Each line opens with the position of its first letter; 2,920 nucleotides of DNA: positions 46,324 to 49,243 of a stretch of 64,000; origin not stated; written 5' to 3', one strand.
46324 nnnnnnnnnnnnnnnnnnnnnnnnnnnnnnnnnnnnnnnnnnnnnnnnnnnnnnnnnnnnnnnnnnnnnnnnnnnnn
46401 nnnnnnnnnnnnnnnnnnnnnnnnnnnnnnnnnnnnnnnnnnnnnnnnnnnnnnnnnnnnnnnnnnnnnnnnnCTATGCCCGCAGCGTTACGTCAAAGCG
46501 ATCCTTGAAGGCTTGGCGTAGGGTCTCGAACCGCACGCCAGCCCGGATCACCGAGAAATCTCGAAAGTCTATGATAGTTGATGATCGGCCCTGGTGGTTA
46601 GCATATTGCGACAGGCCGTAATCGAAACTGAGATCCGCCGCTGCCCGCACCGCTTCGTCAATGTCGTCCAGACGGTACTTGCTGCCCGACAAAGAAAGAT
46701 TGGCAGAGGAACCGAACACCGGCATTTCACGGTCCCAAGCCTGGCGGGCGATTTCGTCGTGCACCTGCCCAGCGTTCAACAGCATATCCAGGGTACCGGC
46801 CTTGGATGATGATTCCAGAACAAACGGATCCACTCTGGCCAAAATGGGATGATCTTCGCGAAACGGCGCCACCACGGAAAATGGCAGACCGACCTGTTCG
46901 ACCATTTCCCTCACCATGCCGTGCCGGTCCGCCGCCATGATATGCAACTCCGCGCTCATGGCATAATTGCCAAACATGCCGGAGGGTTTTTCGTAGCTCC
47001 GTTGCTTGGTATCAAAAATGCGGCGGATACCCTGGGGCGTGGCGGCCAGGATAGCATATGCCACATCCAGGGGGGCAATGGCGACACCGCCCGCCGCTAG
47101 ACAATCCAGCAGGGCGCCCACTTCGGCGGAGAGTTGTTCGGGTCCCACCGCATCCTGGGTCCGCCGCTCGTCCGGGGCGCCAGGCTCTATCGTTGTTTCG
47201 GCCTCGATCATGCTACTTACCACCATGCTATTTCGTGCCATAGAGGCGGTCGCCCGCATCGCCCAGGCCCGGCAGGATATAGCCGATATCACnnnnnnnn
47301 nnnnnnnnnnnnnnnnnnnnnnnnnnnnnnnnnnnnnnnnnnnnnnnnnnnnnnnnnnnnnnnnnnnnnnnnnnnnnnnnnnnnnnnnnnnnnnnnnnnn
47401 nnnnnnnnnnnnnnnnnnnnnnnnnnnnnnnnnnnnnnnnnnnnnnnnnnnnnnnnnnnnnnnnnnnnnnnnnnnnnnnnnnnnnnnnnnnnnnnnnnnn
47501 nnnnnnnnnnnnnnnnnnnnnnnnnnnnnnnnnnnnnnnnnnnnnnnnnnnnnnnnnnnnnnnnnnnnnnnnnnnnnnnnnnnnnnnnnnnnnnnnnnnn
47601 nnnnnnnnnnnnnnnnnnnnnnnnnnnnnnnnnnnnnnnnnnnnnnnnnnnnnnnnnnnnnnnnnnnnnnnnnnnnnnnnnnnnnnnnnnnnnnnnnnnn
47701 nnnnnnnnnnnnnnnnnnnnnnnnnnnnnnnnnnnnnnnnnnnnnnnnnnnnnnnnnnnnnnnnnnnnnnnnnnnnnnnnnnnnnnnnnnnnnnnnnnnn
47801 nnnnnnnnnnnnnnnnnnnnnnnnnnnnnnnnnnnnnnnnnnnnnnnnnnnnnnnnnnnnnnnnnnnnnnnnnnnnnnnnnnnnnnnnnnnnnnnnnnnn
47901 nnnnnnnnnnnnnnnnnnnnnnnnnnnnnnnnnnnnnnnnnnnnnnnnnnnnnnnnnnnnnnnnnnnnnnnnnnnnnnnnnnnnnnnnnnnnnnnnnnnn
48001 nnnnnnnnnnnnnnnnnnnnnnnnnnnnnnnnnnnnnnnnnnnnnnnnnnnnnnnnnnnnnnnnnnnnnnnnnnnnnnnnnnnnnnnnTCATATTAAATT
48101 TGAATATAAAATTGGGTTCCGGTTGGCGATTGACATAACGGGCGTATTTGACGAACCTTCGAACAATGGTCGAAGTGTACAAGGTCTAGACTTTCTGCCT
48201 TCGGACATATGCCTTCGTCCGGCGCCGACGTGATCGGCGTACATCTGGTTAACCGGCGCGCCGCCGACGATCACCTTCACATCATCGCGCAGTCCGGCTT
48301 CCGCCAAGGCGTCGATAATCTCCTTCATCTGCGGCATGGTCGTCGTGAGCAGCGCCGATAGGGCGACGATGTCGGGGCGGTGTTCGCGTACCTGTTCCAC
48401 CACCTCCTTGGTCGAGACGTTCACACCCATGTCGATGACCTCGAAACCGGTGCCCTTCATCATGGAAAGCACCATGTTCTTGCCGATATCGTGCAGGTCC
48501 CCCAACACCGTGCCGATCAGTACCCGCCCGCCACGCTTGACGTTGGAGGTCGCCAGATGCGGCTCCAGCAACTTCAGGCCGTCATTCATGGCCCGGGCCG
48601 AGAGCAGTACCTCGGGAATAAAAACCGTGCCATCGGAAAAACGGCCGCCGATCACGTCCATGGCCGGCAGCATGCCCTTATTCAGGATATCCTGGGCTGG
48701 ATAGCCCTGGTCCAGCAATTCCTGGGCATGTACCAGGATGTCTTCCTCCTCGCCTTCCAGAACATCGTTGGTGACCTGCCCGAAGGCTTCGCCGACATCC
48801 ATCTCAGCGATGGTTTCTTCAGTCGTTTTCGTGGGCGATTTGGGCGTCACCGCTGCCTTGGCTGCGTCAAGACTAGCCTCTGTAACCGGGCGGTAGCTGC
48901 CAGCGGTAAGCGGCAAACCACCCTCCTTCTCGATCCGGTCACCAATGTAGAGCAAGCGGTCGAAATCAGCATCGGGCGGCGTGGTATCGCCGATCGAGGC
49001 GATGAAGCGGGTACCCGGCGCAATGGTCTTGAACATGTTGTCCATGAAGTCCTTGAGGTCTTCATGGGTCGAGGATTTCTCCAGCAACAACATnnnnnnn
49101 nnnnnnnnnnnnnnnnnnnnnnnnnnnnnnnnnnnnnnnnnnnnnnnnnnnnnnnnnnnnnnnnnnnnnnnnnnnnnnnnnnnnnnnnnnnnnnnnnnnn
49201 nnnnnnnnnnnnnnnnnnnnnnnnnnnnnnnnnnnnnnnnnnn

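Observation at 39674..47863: Ten-gene minus-strand operon of unusual composition, upp to a QueG/RDase-like Fe-S protein: possible undescribed pathway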

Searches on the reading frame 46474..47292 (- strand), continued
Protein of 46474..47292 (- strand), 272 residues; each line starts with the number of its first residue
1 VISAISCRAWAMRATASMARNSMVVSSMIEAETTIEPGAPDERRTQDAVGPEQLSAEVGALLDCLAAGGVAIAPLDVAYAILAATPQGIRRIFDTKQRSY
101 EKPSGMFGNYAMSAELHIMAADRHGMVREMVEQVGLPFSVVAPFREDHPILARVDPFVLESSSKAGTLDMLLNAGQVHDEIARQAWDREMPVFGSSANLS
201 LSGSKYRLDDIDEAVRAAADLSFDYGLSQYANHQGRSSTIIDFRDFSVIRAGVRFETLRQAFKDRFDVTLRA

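Call 70: find_encoding_contigs(protein=P0275, flank=10000, max_places=1)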
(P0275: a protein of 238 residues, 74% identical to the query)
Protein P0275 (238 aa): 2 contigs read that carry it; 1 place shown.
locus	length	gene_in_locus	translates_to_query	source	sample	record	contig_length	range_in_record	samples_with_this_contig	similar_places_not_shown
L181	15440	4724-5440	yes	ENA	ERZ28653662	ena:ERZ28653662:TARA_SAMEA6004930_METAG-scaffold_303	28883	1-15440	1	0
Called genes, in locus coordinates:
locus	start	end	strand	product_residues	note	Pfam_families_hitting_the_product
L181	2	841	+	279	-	?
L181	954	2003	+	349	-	PF08240:ADH_N, PF16912:Glu_dehyd_C, PF00107:ADH_zinc_N, PF13602:ADH_zinc_N_2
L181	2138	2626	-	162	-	PF11071:Nuc_deoxyri_tr3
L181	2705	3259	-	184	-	-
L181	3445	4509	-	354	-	PF03480:DctP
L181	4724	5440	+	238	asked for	PF01300:Sua5_yciO_yrdC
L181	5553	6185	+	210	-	PF00857:Isochorismatase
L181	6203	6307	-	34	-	-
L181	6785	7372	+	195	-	PF04955:HupE_UreJ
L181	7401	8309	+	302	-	PF00892:EamA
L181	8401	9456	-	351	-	PF01370:Epimerase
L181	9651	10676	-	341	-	PF01408:GFO_IDH_MocA, PF02894:GFO_IDH_MocA_C, PF22725:GFO_IDH_MocA_C3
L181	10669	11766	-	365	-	PF00180:Iso_dh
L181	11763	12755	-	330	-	PF08450:SGL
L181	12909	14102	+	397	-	PF07690:MFS_1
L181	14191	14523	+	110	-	PF07238:PilZ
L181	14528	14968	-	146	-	PF03061:4HBT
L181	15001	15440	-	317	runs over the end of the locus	PF00892:EamA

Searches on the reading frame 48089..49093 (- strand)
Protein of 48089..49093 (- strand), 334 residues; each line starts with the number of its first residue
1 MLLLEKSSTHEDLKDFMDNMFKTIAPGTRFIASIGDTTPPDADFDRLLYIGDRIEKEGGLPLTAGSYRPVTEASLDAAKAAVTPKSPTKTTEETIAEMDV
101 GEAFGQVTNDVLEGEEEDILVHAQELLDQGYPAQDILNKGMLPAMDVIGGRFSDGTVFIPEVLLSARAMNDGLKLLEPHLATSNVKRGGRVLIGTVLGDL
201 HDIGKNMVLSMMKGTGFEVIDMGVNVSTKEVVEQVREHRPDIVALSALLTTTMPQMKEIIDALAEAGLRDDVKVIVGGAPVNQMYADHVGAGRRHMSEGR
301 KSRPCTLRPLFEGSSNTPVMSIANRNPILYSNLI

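Call 36: search_protein_families(library=ncbifam, proteins=[window:48089-49093:-], max_evalue=0.00001)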
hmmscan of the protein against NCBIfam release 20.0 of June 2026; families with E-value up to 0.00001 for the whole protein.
window:48089-49093:- (334 aa): 16 families
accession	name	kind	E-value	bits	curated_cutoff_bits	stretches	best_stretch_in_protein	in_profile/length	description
NF047996.1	corrin_MtgC_2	exception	3.5e-58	196.5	370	1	107-291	8-192/212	glycine betaine-specific corrinoid protein MtgC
TIGR02370.1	pyl_corrinoid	subfamily_domain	6.2e-58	195.4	215.3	1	107-292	2-188/197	methyltransferase cognate corrinoid protein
NF041607.1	dimeth_corrin_MtbC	equivalog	1.8e-48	164.8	350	1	117-291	10-185/203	dimethylamine corrinoid protein MtbC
NF047995.1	corrinoid_MtgC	exception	2.6e-48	164.3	310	1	102-292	3-196/215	glycine betaine-specific corrinoid protein MtgC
NF040655.1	MtaC_Meth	equivalog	4.2e-40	137.4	420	1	95-288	26-217/253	methanol--corrinoid protein MtaC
NF040669.1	MtaC2_Meth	equivalog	4e-39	134.6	450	1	99-288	38-225/267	methanol--corrinoid protein MtaC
TIGR02082.1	metH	equivalog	5.4e-38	130.3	1010.85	1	89-286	632-829/1182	methionine synthase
NF007024.0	PRK09490.1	equivalog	2.5e-31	108.4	1497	1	106-284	664-845/1234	methionine synthase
NF002612.0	PRK02261.1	equivalog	3.3e-12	46.1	110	1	190-279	5-93/148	methylaspartate mutase subunit S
TIGR00640.1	acid_CoA_mut_C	subfamily_domain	8.7e-10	38.7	57.45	1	190-280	4-93/132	methylmalonyl-CoA mutase C-terminal domain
TIGR01501.1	MthylAspMutase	equivalog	2.1e-09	37.3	135.8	1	191-279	4-91/134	methylaspartate mutase subunit S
NF006944.0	PRK09426.1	equivalog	1.9e-08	32.8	876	1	161-286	560-686/721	methylmalonyl-CoA mutase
NF052385.1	Lys_5_6_beta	equivalog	4.9e-07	29.7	280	1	215-292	137-217/241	lysine 5,6-aminomutase subunit beta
NF052513.1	TransRegCarH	equivalog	1.3e-06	27.9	400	1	124-291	100-261/274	HTH-type transcriptional repressor CarH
NF045497.1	IsobCoAmut_IcmF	equivalog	2e-06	25.9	1500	1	190-280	4-93/1076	fused isobutyryl-CoA mutase/GTPase IcmF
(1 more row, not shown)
